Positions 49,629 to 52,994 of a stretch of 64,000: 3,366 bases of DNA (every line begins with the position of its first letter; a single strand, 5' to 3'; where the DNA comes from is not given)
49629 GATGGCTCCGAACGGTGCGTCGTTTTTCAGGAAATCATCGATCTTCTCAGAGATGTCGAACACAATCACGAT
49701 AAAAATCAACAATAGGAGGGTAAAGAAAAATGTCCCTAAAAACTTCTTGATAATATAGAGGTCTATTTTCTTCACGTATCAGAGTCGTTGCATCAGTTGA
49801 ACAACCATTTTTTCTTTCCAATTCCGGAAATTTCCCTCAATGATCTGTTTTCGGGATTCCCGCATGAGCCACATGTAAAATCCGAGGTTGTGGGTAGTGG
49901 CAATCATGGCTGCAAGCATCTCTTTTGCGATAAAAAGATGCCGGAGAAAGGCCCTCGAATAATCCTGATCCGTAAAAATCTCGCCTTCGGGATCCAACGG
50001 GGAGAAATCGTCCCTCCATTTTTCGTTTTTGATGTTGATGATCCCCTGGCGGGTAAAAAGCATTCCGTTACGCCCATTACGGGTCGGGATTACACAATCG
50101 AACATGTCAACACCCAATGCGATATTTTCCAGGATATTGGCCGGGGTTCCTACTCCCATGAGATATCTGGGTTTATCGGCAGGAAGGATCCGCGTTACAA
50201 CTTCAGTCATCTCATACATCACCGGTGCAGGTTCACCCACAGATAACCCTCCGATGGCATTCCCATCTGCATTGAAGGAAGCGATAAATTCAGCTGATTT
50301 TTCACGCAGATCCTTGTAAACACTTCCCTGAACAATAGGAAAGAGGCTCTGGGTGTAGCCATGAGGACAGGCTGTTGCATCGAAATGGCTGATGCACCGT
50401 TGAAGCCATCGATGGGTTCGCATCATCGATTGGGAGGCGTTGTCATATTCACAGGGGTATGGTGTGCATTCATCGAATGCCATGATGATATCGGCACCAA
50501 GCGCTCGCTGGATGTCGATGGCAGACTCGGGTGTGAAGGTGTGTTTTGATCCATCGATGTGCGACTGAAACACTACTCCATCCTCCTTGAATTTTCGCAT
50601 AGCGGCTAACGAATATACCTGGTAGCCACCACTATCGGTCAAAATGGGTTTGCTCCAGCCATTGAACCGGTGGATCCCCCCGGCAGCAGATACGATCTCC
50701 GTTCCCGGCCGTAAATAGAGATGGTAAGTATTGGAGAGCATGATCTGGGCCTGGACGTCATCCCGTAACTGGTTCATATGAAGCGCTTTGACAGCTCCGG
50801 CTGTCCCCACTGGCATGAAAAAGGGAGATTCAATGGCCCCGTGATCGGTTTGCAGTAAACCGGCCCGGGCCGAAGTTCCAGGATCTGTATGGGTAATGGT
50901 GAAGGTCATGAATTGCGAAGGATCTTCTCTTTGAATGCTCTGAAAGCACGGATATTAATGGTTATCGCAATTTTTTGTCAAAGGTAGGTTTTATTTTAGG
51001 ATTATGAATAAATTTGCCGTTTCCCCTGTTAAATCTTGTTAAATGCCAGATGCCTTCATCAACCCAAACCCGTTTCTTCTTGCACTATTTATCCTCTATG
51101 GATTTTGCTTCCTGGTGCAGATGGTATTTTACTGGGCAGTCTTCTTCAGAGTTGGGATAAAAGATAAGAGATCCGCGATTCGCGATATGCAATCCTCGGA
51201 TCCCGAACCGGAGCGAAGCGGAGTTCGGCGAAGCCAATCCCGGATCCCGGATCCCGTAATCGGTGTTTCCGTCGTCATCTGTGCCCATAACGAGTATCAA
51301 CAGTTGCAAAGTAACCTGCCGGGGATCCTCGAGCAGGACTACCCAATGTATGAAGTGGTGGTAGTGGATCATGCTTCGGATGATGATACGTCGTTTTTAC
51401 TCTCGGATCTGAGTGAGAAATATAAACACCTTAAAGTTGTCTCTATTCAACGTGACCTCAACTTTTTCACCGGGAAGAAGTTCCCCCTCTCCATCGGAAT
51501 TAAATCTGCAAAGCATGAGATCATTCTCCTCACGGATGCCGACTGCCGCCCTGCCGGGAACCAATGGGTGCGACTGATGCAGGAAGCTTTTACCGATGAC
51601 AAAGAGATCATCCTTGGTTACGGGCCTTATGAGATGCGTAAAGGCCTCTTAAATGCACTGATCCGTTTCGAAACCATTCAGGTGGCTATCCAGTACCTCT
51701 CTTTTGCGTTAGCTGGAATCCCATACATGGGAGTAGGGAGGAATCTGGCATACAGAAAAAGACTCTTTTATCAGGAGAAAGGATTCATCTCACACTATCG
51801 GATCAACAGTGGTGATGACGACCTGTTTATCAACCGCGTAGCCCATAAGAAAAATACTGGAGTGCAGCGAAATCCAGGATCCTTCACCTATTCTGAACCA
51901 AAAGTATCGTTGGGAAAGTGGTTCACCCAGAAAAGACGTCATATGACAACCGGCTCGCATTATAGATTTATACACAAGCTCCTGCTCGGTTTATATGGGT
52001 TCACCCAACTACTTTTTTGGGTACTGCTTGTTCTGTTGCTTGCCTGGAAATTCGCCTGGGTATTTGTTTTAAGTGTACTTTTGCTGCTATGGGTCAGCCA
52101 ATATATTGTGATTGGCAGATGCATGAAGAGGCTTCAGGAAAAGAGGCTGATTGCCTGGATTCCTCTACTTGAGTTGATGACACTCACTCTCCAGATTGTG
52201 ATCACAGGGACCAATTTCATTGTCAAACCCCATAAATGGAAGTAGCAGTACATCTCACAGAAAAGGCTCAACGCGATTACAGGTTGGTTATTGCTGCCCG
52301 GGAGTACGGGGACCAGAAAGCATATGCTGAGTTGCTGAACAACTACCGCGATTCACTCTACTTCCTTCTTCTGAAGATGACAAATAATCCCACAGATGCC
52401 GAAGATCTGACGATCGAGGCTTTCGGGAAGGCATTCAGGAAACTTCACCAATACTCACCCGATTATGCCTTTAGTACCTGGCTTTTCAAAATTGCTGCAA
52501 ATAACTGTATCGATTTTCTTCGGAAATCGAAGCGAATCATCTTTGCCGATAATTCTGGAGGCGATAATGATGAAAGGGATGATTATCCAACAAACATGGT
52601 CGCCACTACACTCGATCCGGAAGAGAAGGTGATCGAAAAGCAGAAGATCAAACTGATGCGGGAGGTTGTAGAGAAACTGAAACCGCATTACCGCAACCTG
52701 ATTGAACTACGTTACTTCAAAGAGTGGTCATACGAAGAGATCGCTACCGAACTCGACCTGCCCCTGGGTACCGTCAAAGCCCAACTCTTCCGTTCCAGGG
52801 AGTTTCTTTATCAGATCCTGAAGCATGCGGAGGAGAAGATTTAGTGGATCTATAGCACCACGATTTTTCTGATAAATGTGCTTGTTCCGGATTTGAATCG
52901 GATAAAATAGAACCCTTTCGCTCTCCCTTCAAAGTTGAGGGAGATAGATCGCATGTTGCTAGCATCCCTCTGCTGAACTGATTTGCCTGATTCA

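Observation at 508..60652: Pervasive family of degenerate 7-8 nt periodic 'word' arrays packed against gene ends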

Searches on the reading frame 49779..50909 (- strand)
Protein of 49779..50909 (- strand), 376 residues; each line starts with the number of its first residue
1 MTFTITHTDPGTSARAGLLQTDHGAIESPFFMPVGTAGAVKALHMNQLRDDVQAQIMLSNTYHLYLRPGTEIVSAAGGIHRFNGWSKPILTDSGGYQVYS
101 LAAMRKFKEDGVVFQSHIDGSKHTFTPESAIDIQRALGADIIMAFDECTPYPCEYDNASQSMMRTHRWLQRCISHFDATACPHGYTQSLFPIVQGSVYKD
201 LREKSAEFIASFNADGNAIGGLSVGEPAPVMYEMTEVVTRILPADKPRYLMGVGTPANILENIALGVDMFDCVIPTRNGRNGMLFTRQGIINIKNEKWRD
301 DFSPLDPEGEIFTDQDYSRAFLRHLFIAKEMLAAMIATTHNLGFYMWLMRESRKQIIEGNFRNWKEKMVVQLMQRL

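Call 11: find_related_loci(query=window:49779-50909:-, collection=genome_contigs, flank=10000)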
Query window:49779-50909:- (376 aa) in genome_contigs; peptide patterns used: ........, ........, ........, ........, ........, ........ (x = any residue, [..] = any of these).
600 stretches matched a pattern (row limit reached: there are more); 599 encode a relative of the query (tblastn E <= 1e-3); the best 80 are kept; 80 distinct loci.
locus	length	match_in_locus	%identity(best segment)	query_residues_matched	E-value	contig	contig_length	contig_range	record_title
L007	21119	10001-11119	76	1-373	0e+0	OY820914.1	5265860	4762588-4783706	MAG: Bacteroidales bacterium isolate 29af8000-aa9b-4969-9261-ea2c593eb5de genome assembly, chromosome: 1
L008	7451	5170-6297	68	1-376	0e+0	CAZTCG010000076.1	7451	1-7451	MAG TPA_asm: uncultured Flavobacteriaceae bacterium isolate binchicken_co298_419 genome assembly, contig: NODE_20364_len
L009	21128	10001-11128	69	1-376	0e+0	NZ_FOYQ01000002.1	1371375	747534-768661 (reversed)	Robiginitalea myxolifaciens strain DSM 21019, whole genome shotgun sequence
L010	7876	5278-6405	68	1-376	0e+0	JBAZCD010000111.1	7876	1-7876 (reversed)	MAG: Pedobacter sp. isolate SO_2017_GW1_128 NODE_34599_length_7876_cov_0.751194_OW334_2017, whole genome shotgun sequenc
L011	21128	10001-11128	68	1-376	0e+0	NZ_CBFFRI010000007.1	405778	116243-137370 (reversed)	Sphingobacterium sp. LRF_L2 NODE_7_length_405778_cov_97.522417, whole genome shotgun sequence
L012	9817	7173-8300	68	1-376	0e+0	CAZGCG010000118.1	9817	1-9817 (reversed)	MAG TPA_asm: uncultured Sphingobacterium sp. isolate SRP107338_co1_37 genome assembly, contig: NODE_8487_length_9817_cov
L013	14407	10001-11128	69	1-376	0e+0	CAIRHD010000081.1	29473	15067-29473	MAG: uncultured Bacteroidales bacterium isolate KTt_bin-0938 genome assembly, contig: bin-0938:081/629, whole genome sho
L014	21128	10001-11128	67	1-376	0e+0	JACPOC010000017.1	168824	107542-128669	MAG: Bacteroidetes bacterium isolate NC_groundwater_591_Pr5_B-0.1um_36_15 alan_book_18_scaffold_39494, whole genome shot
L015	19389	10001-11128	68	1-376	0e+0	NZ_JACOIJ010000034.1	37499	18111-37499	Sphingobacterium litopenaei strain DN04309 NODE_34_length_37499_cov_21.345312, whole genome shotgun sequence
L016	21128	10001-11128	69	1-376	0e+0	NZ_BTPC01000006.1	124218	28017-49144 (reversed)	Algoriphagus sp. oki45 sequence06, whole genome shotgun sequence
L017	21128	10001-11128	69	1-376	0e+0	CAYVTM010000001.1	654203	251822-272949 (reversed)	MAG TPA_asm: uncultured Sphingobacteriaceae bacterium isolate SRP344714_co1_289 genome assembly, contig: NODE_11_length_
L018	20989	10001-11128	67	1-376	0e+0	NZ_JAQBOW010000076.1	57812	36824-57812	MAG: Mucilaginibacter sp. isolate RYN_331 scaffold_774536, whole genome shotgun sequence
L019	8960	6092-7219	67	1-376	0e+0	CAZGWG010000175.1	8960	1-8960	MAG TPA_asm: uncultured Sphingobacterium sp. isolate SRP193066_co1_54 genome assembly, contig: NODE_6869_length_8960_cov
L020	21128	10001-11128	68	1-376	0e+0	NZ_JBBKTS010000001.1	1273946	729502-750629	Pontibacter sp. H259 1, whole genome shotgun sequence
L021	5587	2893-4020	67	1-376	0e+0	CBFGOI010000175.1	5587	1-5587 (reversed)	MAG TPA_asm: uncultured Pedobacter sp. isolate ERR5385024_binner13_Refined_16 genome assembly, contig: ERZ27258638.2867,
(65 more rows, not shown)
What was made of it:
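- Tried and rejected: Its nearest match was 76% identical (call 11).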

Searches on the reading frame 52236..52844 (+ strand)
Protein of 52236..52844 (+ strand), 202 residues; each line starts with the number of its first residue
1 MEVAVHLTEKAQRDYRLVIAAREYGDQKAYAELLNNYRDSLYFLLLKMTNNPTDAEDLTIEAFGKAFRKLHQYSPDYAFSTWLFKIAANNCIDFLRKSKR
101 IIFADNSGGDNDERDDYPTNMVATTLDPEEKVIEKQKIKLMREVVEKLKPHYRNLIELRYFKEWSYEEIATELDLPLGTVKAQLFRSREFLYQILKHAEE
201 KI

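Call 9: find_encoding_contigs(protein=window:52236-52844:+, flank=10000, max_places=6)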
Protein window:52236-52844:+ (202 aa): 6 contigs read that carry it; 4 places shown.
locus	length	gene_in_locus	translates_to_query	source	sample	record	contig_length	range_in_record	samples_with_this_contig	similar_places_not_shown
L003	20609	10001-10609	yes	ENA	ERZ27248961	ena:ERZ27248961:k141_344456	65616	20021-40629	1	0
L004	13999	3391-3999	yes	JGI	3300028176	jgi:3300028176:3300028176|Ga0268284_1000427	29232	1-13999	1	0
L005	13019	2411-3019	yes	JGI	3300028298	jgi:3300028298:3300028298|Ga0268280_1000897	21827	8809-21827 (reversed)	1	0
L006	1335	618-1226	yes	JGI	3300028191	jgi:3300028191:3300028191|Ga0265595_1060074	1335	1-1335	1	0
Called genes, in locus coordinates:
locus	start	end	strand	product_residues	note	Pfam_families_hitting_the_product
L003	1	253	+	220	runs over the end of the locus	PF01522:Polysacc_deac_1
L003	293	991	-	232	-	PF20582:UPF0758_N, PF04002:RadC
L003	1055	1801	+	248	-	PF03099:BPL_LplA_LipB, PF02237:BPL_C (faint)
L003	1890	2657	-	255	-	-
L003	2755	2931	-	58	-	-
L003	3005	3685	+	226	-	PF03167:UDG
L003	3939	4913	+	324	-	PF03150:CCP_MauG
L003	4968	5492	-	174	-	PF08212:Lipocalin_2, PF00061:Lipocalin (weak)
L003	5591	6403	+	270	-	PF00288:GHMP_kinases_N, PF08544:GHMP_kinases_C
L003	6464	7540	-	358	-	PF03739:LptF_LptG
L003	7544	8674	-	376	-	PF01702:TGT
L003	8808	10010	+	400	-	PF13506:Glyco_transf_21, PF13641:Glyco_tranf_2_3, PF00535:Glycos_transf_2, PF13632:Glyco_trans_2_3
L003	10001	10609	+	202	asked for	PF07638:Sigma70_ECF (weak), PF04542:Sigma70_r2, PF08281:Sigma70_r4_2, PF04545:Sigma70_r4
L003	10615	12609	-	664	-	PF01433:Peptidase_M1, PF18962:Por_Secre_tail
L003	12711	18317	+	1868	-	PF11974:bMG3, PF01835:MG2, PF17972:bMG5, PF17962:bMG6, PF07703:A2M_BRD, PF00207:A2M, PF07678:TED_complement (weak), PF17973:bMG10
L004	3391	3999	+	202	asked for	PF07638:Sigma70_ECF (weak), PF04542:Sigma70_r2, PF08281:Sigma70_r4_2, PF04545:Sigma70_r4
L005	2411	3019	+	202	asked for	PF07638:Sigma70_ECF (weak), PF04542:Sigma70_r2, PF08281:Sigma70_r4_2, PF04545:Sigma70_r4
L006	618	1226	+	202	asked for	PF07638:Sigma70_ECF (weak), PF04542:Sigma70_r2, PF08281:Sigma70_r4_2, PF04545:Sigma70_r4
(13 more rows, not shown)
